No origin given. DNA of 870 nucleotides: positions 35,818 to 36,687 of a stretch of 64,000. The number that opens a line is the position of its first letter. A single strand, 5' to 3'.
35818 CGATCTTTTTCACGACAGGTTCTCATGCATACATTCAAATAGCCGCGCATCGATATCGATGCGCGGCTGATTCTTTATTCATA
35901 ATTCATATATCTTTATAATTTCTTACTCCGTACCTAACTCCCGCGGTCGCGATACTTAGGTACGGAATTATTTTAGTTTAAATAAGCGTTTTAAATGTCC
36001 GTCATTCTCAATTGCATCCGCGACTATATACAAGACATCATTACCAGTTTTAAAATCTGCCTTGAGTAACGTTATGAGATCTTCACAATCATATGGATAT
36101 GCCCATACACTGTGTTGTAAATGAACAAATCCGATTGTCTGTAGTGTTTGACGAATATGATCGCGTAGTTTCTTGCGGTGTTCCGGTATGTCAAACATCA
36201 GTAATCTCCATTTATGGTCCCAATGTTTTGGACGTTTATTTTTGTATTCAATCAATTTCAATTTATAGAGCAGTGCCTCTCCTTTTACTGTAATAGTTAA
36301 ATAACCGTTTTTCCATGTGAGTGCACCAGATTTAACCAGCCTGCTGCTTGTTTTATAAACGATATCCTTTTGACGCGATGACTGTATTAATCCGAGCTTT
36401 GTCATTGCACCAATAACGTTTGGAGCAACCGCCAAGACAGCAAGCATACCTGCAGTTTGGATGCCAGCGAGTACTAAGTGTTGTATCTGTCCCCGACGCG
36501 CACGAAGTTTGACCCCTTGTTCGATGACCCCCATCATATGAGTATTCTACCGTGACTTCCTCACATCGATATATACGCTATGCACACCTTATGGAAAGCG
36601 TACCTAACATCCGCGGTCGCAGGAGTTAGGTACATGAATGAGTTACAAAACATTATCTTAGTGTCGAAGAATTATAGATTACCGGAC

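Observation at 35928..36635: PaaX/Cas2-fold gene bracketed by 38-bp palindromic direct repeats with integron attC-like core/inverse-core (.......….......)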

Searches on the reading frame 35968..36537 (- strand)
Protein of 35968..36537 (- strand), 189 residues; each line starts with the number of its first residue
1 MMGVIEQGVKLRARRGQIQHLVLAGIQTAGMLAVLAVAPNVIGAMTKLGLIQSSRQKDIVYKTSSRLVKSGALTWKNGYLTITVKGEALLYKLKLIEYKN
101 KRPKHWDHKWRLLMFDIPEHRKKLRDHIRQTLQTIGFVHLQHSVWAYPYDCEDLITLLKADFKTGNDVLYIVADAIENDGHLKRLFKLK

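Call 5: search_protein_families(library=pfam, proteins=[window:35968-36537:-], max_evalue=1)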
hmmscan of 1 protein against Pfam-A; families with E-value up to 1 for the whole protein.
window:35968-36537:- (189 aa): 2 families
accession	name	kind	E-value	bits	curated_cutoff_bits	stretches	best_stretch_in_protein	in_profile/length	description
PF20803.2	PaaX_M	-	1.2e-20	73.8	24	1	104-177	2-75/83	PaaX protein central Cas2-like domain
PF09827.14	CRISPR_Cas2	-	0.0015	19.1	23.8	1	110-157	2-46/74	CRISPR associated protein Cas2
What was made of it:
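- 35968..36537 (-): Gene X: a 189-aa 'mini-PaaX' with an N-terminal winged helix (helix 56-70, wing 73-82), a Cas2-like domain (110-173) and no PaaX C-terminal domain. Pfam PaaX_M 1.2e-20 (call 5).
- On PaaX (TIGR02277 equivalog): PF20803 at 1.2e-20 (call 5). No PaaX_C hit was found (call 5).
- Checked: The gene between them (35968-36537, minus strand, 189 aa) hits Pfam PaaX_M at 1.2e-20 and CRISPR_Cas2 weakly at 0.0015 (call 5).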

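Call 10: find_homologous_proteins(query=window:35968-36537:-)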
Query window:35968-36537:- (189 aa): 183 proteins with E <= 0.001 among 375 candidates; the best 120 are listed.
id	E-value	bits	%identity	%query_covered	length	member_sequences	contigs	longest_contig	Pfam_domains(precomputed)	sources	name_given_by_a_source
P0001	4.9e-121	419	100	100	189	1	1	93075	PF20803.3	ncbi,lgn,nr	ncbi:MAG: PaaX family transcriptional regulator, phenylacetic acid degradation operon negative regul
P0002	8.7e-67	243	57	98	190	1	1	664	PF20803.3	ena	-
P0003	2.5e-64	235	54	99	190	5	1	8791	PF20803.3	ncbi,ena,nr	ncbi:MAG: hypothetical protein NUV88_00030 [Candidatus Kaiserbacteria bacterium]|nr:hypothetical pro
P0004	6.0e-64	233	56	99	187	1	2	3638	PF20803.3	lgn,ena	-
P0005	1.4e-63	232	55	99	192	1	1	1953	PF20803.3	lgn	-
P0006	1.7e-63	232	55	99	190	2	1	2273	PF20803.3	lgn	-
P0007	2.8e-63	231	57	99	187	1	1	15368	PF20803.3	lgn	-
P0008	3.1e-63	231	58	99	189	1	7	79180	PF20803.3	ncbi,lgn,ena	-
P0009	3.6e-63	231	53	99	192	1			PF20803.3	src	-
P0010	3.6e-63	231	54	99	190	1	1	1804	PF20803.3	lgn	-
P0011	6.9e-63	230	55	99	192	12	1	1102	PF20803.3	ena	-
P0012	7.7e-63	230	56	99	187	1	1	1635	PF20803.3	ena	-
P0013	1.4e-62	229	57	94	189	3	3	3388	PF20803.3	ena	-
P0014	2.7e-62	228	57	99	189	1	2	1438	PF20803.3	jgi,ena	-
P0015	7.5e-62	226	54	99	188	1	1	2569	PF20803.3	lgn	-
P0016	1.0e-61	226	53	99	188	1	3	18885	PF20803.3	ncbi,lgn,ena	-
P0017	1.1e-61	226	54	99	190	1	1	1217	PF20803.3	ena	-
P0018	1.2e-61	226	53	99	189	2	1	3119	PF20803.3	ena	-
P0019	1.8e-61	225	54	99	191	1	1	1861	PF20803.3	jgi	-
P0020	2.6e-61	225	55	94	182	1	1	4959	PF20803.3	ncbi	-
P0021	4.9e-61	224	52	99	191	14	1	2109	PF20803.3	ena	-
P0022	5.2e-61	224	58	94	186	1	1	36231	PF20803.3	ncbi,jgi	ncbi:MAG: hypothetical protein RLZZ416_2 [Candidatus Parcubacteria bacterium]|jgi:DNA-binding transc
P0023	1.7e-60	222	53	99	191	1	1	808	PF20803.3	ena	-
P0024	1.9e-60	222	53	99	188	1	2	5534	PF20803.3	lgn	-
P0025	2.3e-60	222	53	99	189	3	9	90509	PF20803.3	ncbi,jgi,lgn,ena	ncbi:MAG TPA: hypothetical protein VJG64_03920 [Candidatus Paceibacterota bacterium]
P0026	3.7e-60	221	53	99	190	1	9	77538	PF20803.3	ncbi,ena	-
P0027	4.3e-60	221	56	98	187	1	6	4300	PF20803.3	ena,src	-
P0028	5.6e-60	220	55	99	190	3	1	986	PF20803.3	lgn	-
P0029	9.6e-60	220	53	99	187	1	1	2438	PF20803.3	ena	-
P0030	1.9e-59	219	52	99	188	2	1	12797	PF20803.3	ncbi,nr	ncbi:MAG: CRISPR-associated endonuclease Cas2 [bacterium]|nr:CRISPR-associated endonuclease Cas2 [ba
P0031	2.0e-59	219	56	99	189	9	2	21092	PF20803.3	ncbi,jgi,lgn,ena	-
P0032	2.0e-59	219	53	99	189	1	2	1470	PF20803.3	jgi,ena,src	-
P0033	5.5e-59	217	54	99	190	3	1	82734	PF20803.3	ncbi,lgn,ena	-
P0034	6.0e-59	217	56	99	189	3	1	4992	PF20803.3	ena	-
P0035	6.2e-59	217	55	99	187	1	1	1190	PF20803.3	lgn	-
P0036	7.4e-59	217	56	99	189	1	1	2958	PF20803.3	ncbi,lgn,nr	ncbi:MAG: hypothetical protein Q7R65_02905 [bacterium]|nr:hypothetical protein [bacterium]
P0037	7.7e-59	217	54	99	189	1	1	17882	PF20803.3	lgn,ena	-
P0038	9.3e-59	216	56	98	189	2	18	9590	PF20803.3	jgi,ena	-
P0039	9.4e-59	216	52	99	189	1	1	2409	PF20803.3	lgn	-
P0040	1.2e-58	216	53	99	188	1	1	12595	PF20803.3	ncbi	-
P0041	1.3e-58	216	51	99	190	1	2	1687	PF20803.3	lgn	-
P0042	1.8e-58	215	55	99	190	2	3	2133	PF20803.3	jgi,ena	-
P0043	3.5e-58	215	56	98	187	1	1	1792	PF20803.3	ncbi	-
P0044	3.7e-58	214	53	98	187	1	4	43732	PF20803.3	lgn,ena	-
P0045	1.6e-57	212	53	99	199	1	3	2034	PF20803.3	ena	-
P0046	1.7e-57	212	51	99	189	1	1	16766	PF20803.3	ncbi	-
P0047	1.8e-57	212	52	99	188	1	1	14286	PF20803.3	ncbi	-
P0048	4.0e-57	211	52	99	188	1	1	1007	PF20803.3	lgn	-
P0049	4.5e-57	211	54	99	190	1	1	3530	PF20803.3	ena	-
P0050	5.5e-57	211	56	98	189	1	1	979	PF20803.3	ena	-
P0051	6.3e-57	210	51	99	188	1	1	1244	PF20803.3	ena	-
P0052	6.5e-57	210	52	99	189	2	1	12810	PF20803.3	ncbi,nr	ncbi:MAG: hypothetical protein Q8R25_05060 [bacterium]|nr:hypothetical protein [bacterium]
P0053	6.6e-57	210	54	92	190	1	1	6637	PF20803.3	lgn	-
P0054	7.5e-57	210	52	99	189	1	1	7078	PF20803.3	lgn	-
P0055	8.0e-57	210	52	99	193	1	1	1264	PF20803.3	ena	-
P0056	1.3e-56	209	51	99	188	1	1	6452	PF20803.3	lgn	-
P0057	1.3e-56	209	51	99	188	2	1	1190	PF20803.3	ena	-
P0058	1.4e-56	209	51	99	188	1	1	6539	PF20803.3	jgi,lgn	-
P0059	1.8e-56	209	56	99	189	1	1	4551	PF20803.3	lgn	-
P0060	2.0e-56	209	52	99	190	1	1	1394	PF20803.3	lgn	-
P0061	2.5e-56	208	53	93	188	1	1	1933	PF20803.3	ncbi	-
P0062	2.6e-56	208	51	99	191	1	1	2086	PF20803.3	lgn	-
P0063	2.6e-56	208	51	99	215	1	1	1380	PF20803.3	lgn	-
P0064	3.1e-56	208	53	99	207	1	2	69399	PF20803.3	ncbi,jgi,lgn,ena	-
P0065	3.3e-56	208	52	99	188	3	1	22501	PF20803.3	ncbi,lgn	ncbi:MAG TPA: CRISPR-associated endonuclease Cas2 [Candidatus Paceibacterota bacterium]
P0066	3.4e-56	208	50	99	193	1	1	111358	PF20803.3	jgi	jgi:CRISPR/Cas system-associated endoribonuclease Cas2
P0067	4.8e-56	208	50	99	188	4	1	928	PF20803.3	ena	-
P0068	5.9e-56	207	49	99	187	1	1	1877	PF20803.3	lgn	-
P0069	7.7e-56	207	49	99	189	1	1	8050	PF20803.3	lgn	-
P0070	7.8e-56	207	57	88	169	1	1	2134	PF20803.3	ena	-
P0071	8.0e-56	207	60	84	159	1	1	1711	PF20803.3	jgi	jgi:DNA-binding transcriptional regulator PaaX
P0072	1.1e-55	206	49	99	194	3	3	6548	PF20803.3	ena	-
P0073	1.1e-55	206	52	98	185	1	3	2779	PF20803.3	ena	-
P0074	1.7e-55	206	53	94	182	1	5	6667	PF20803.3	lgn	-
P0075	1.9e-55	206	51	99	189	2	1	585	PF20803.3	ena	-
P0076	2.7e-55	205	53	99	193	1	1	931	PF20803.3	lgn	-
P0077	2.7e-55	205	52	99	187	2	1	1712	PF20803.3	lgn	-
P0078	3.6e-55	205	50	99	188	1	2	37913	PF20803.3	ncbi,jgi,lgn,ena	-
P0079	4.5e-55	204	50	99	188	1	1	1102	PF20803.3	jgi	jgi:DNA-binding transcriptional regulator PaaX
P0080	5.7e-55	204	54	99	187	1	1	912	PF20803.3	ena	-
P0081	6.1e-55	204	50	99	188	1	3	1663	PF20803.3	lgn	-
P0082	6.7e-55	204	49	97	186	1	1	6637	PF20803.3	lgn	-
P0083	7.5e-55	204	53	99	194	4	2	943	PF20803.3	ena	-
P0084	8.2e-55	204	51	99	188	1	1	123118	PF20803.3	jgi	jgi:DNA-binding transcriptional regulator PaaX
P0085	9.6e-55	203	51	97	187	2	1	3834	PF20803.3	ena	-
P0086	1.2e-54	203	54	99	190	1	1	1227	PF20803.3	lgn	-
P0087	1.4e-54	203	52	98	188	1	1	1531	PF20803.3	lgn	-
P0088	1.8e-54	202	49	99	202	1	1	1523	PF20803.3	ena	-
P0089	1.9e-54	202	49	99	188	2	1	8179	PF20803.3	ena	-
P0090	2.4e-54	202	50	99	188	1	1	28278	PF20803.3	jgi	jgi:DNA-binding transcriptional regulator PaaX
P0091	2.5e-54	202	51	99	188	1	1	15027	PF20803.3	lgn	-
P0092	5.2e-54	201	51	99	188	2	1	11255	PF20803.3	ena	-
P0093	6.4e-54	201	49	99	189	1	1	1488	PF20803.3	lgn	-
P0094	6.7e-54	201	52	99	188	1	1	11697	PF20803.3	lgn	-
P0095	9.5e-54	200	50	97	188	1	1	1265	PF20803.3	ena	-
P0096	1.1e-53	200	51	98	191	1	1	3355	PF20803.3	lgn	-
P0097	1.1e-53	200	52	96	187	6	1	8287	PF20803.3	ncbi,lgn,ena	-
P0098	1.2e-53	200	54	89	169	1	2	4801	PF20803.3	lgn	-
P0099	1.3e-53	200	52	99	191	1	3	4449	PF20803.3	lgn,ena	-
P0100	1.6e-53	199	57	90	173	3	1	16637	PF20803.3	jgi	-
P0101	2.7e-53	199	52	98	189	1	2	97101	PF20803.3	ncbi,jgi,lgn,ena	-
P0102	2.7e-53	199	54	99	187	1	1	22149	PF20803.3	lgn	-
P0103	3.2e-53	198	60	84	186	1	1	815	PF20803.3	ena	-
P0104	5.2e-53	198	50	99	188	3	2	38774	PF20803.3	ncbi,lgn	-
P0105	5.4e-53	198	51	90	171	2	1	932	PF20803.3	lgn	-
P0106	7.3e-53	197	49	99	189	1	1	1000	PF20803.3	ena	-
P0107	3.9e-52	195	51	99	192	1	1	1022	PF20803.3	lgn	-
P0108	4.0e-52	195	49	99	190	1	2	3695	PF20803.3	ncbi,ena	-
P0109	4.1e-52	195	52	99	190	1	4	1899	PF20803.3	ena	-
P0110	4.2e-52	195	49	99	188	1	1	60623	PF20803.3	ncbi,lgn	-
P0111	1.2e-51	193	53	99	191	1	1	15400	PF20803.3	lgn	-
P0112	2.0e-51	192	50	99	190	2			PF20803.3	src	-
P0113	4.3e-51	191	49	99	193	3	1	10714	PF20803.3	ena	-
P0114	5.2e-51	191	50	98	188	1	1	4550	PF20803.3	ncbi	-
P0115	7.0e-51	191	52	99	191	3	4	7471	PF20803.3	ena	-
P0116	7.5e-51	191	48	99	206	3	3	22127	PF20803.3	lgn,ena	-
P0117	8.4e-51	190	48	97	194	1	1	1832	PF20803.3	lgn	-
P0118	9.4e-51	190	48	98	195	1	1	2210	PF20803.3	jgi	-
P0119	9.6e-51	190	48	99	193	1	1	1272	PF20803.3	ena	-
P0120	1.4e-50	190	52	80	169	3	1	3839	PF20803.3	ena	-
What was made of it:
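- Closest known: CRISPR-associated Cas2. Same: Some database records name relatives Cas2 (call 10).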

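Call 12: find_related_loci(query=A1, collection=genome_contigs, flank=3000)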
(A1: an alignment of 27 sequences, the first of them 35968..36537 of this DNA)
Query A1 (189 aa) in genome_contigs; peptide patterns used: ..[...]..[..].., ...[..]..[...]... (x = any residue, [..] = any of these).
599 stretches matched a pattern (row limit reached: there are more); 589 encode a relative of the query (tblastn E <= 1e-3); the best 80 are kept; 80 distinct loci.
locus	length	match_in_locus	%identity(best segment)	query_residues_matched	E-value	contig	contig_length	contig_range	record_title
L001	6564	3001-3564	54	2-189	5e-71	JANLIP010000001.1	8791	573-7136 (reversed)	MAG: Candidatus Kaiserbacteria bacterium isolate S40-18 k99_35575, whole genome shotgun sequence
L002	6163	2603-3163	53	2-188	3e-70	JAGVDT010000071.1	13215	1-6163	MAG: Candidatus Paceibacterota bacterium isolate WC_15 c_000000018786, whole genome shotgun sequence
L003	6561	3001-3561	56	2-188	6e-70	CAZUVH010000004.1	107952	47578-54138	MAG TPA_asm: uncultured Candidatus Saccharibacteria bacterium isolate SRP287051_co2_176 genome assembly, contig: NODE_40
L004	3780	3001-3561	56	2-188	8e-70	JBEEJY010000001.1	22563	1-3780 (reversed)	MAG: Candidatus Parcubacteria bacterium isolate cobbmillcreek_2019_sw_WHONDRS-S19S_0090_B_bin.4 scaffold_472417, whole g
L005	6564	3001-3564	58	1-188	2e-69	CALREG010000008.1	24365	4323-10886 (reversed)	MAG: Candidatus Nomurabacteria bacterium isolate TH-Jun18-197 genome assembly, contig: TH-Jun18-C4189, whole genome shot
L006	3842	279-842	54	2-189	1e-69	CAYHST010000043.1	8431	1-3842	MAG TPA_asm: uncultured Candidatus Saccharibacteria bacterium isolate ERP119705_co14_305 genome assembly, contig: NODE_1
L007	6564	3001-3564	52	2-189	6e-69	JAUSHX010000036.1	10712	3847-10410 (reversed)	MAG: bacterium isolate E14_metabat.bin.210 E14_k141_1804332, whole genome shotgun sequence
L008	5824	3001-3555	56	2-186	3e-68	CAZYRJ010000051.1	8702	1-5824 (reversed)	MAG TPA_asm: uncultured Candidatus Saccharibacteria bacterium isolate binchicken_co38_1170 genome assembly, contig: NODE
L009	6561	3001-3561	52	2-188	5e-68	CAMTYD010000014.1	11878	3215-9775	MAG: uncultured Parcubacteria group bacterium isolate G02_MAG_00011 genome assembly, contig: G02_MAG_00011_000000000026,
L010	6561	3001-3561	55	2-188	3e-68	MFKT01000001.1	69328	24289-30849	MAG: Candidatus Kaiserbacteria bacterium RIFCSPHIGHO2_01_FULL_53_29 rifcsphigho2_01_scaffold_1036, whole genome shotgun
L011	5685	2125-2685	53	2-188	3e-68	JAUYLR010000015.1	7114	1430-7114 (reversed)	MAG: bacterium isolate C24_metabat.bin.43 C24_k141_299515, whole genome shotgun sequence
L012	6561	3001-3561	53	2-188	3e-67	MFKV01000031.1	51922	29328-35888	MAG: Candidatus Kaiserbacteria bacterium RIFCSPHIGHO2_01_FULL_54_36 rifcsphigho2_01_scaffold_881, whole genome shotgun s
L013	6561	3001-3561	53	2-188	9e-67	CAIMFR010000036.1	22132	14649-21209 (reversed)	Candidatus Adlerbacteria bacterium isolate Ki2-D4_bin-0307 genome assembly, contig: bin-0307:36/73, whole genome shotgun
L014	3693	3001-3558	54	2-187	2e-66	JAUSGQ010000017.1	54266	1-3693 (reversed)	MAG: bacterium isolate E14_metabat.bin.131 E14_k141_756985, whole genome shotgun sequence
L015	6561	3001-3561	51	2-188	2e-66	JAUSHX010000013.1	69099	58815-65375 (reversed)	MAG: bacterium isolate E14_metabat.bin.210 E14_k141_1195956, whole genome shotgun sequence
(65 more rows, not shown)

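Call 17: search_solved_structures(query=window:35968-36537:-, max_evalue=1, show_alignments=2)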
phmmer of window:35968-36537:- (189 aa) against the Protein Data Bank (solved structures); distinct sequences matched with E-value up to 1: 0.
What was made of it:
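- Tried and rejected: Solved structures by sequence: none (call 17).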

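Call 28: find_encoding_contigs(protein=P0001, flank=10000, max_places=3)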
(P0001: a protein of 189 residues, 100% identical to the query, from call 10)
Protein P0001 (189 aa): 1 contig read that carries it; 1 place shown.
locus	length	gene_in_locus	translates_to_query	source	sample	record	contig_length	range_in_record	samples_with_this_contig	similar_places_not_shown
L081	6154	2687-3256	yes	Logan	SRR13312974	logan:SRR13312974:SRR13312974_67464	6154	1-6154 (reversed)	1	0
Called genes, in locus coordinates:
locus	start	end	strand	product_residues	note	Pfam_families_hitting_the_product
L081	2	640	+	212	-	?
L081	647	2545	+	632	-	PF03483:B3_4, PF03484:B5, PF17759:tRNA_synthFbeta (weak), PF03147:FDX-ACB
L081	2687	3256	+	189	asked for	PF20803:PaaX_M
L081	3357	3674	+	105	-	-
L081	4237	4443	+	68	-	-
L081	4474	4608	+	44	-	-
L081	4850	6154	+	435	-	?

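Call 31: find_related_loci(query=A1, collection=viral_contigs, flank=3000)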
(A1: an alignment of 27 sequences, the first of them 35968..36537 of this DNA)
Query A1 (189 aa) in viral_contigs; peptide patterns used: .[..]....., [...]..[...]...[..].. (x = any residue, [..] = any of these).
28 stretches matched a pattern; 1 encode a relative of the query (tblastn E <= 1e-3); 1 distinct loci.
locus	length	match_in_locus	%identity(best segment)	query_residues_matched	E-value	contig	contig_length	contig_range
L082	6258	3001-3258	40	101-186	7e-17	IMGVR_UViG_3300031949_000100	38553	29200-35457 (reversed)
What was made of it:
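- The family is essentially absent from viral contigs (call 31).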

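Call 39: predict_structure(alignment_id=A2)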
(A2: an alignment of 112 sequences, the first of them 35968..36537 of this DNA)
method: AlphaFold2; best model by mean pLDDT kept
length: 189 residues; sequences in the alignment: 112
mean_pLDDT: 74.6   pTM: 0.52
mean pLDDT of the five models: 74.6, 73.8, 68.0, 67.7, 64.5
residues with pLDDT >= 90: 11; 70-90: 117; 50-70: 53; < 50: 8
segments of 3 or more residues with pLDDT < 50: 1-3, 5-9
pLDDT, mean of each block of 10 residues (from residue 1): 45 72 71 56 63 65 83 81 82 65 73 87 84 84 88 70 77 88 86
secondary structure, 60 per line:
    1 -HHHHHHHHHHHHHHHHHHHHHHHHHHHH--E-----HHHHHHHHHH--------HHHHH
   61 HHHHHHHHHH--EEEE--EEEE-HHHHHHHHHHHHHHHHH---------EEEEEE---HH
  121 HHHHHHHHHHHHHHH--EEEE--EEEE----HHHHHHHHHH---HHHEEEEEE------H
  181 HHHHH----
elements in order: H2-29 H38-47 H56-70 E73-76 E79-82 H84-100 E110-115 H119-135 E138-141 E144-147 H152-161 E168-173 H180-185
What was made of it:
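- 35968..36537 (-): The AF2 model has pLDDT 74.6 (call 39).
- On PaaX (TIGR02277 equivalog): The AF2 model shows helix 56-70 and wing 73-82, then a beta-alpha-beta-beta-alpha-beta unit (call 39).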

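Call 43: fold_search(model_id=the predicted structure, library=pdb)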
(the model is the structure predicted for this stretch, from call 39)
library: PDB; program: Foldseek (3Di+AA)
matches with E <= 10: 896; with E <= 0.001: 1
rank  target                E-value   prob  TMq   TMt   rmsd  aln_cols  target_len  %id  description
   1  8a39_AP1              3.6e-04  1.00  0.41  0.29   8.0       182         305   22  Crystal Structure of PaaX from Escherichia coli W (released 2023-07-05)
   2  3kfw                  1.2e-03  1.00  0.38  0.32   6.7       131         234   18  Uncharacterized protein Rv0674 from Mycobacterium tuberculosis (released 2009-12-01)
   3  8e4y                  3.0e-02  0.69  0.29  0.10  12.8       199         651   14  Cryo-EM structure of human glycerol-3-phosphate acyltransferase 1 (GPAT1) in complex with 2-oxohexadecyl-CoA (released 2022-12-21)
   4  6qxt_K                3.8e-02  0.98  0.27  0.48   5.5        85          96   20  Cas1-Cas2-Csn2-DNA dimer complex from the Type II-A CRISPR-Cas system (released 2019-05-08)
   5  2g7u_C                4.0e-02  0.97  0.30  0.24   7.1       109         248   16  2.3 A structure of putative catechol degradative operon regulator from Rhodococcus sp. RHA1 (released 2006-04-04)
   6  6k4y_M                4.0e-02  0.38  0.16  0.15  22.0       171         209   10  CryoEM structure of sigma appropriation complex (released 2019-08-07)
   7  8tjj_B                4.3e-02  0.75  0.29  0.19  11.0       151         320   14  SAM-dependent methyltransferase RedM bound to SAM (released 2023-12-13)
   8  2hr3_B                4.5e-02  0.96  0.31  0.41  11.4       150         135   13  Crystal structure of putative transcriptional regulator protein from Pseudomonas aeruginosa PA01 at 2.4 A resolution (released 2006-09-19)
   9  8bgt_A                4.5e-02  0.90  0.27  0.18   7.3       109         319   12  O-Methyltransferase Plu4890 in complex with SAM (released 2023-03-08)
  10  6pco_B                5.7e-02  0.98  0.37  0.50  12.6       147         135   14  Mechanism for regulation of DNA binding of Bordetella bronchiseptica BpsR by 6-hydroxynicotinic acid (released 2019-11-06)
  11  5zyf_A                6.1e-02  0.98  0.29  0.55   5.2        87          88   17  Crystal structure of Streptococcus pyogenes type II-A Cas2 (released 2018-08-15)
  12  4f3q                  6.5e-02  0.21  0.22  0.20  17.8       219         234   12  Structure of a YebC family protein (CBU_1566) from Coxiella burnetii (released 2012-06-27)
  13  5xvn_F                6.9e-02  0.97  0.28  0.45   4.8        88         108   23  E. far Cas1-Cas2/prespacer binary complex (released 2017-10-04)
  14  5xnf_A                6.9e-02  0.96  0.31  0.17  15.4       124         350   14  Crystal structure of the branched-chain polyamine synthase (BpsA) from Thermococcus kodakarensis (released 2018-08-15)
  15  5xvp_E                7.3e-02  0.96  0.27  0.45   5.5        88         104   22  E. fae Cas1-Cas2/prespacer/target ternary complex revealing the fully integrated states (released 2017-10-04)
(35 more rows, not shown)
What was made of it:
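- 35968..36537 (-): Foldseek top hits are E. coli PaaX 8a39 and Rv0674 3kfw, then Cas2 proteins (call 43).
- On PaaX (TIGR02277 equivalog): Foldseek top hits are 8a39 and 3kfw (call 43).
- On CRISPR Cas2: Cas2 structures appear among the Foldseek hits (call 43).
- Closest known: PaaX, the phenylacetyl-CoA-responsive repressor of the paa genes. Same: It has an N-terminal winged helix followed by a Cas2-like dimerisation domain (Pfam PaaX_M 1.2e-20, call 5; best Foldseek hit 8a39, call 43).
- Closest known: CRISPR-associated Cas2. Same: Structural matches to Cas2 in Cas1-Cas2 complexes follow the PaaX hits (call 43).
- The best structural match is PaaX (call 43).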

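Call 55: search_protein_families(library=ncbifam, proteins=[window:35968-36537:-], max_evalue=0.01)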
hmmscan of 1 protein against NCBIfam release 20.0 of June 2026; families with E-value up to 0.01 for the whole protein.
window:35968-36537:- (189 aa): 2 families
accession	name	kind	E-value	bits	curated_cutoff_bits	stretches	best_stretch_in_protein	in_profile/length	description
TIGR02277.1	PaaX_trns_reg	equivalog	3.2e-08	33.5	264.55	1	58-163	35-140/279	phenylacetic acid degradation operon negative regulatory protein PaaX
TIGR01573.1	cas2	equivalog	1.8e-05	24.9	24.5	1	110-151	2-44/96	CRISPR-associated endonuclease Cas2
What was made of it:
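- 35968..36537 (-): NCBIfam PaaX scores 33.5 bits against a cutoff of 264.55, and Cas2 scores 24.9 against 24.5 (call 55).
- On PaaX (TIGR02277 equivalog): It scores 33.5 bits against a cutoff of 264.55 (call 55).
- On CRISPR Cas2: TIGR01573 scores 24.9 against 24.5 (call 55).
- Closest known: PaaX, the phenylacetyl-CoA-responsive repressor of the paa genes. Different: It scores 33.5 bits against the 264.55-bit cutoff of the PaaX equivalog model (call 55).
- Closest known: CRISPR-associated Cas2. Same: It scores 24.9 bits against the 24.5-bit TIGR01573 cutoff (call 55).
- There is no HUH/Y1 or other transposase domain (calls 5, 55).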
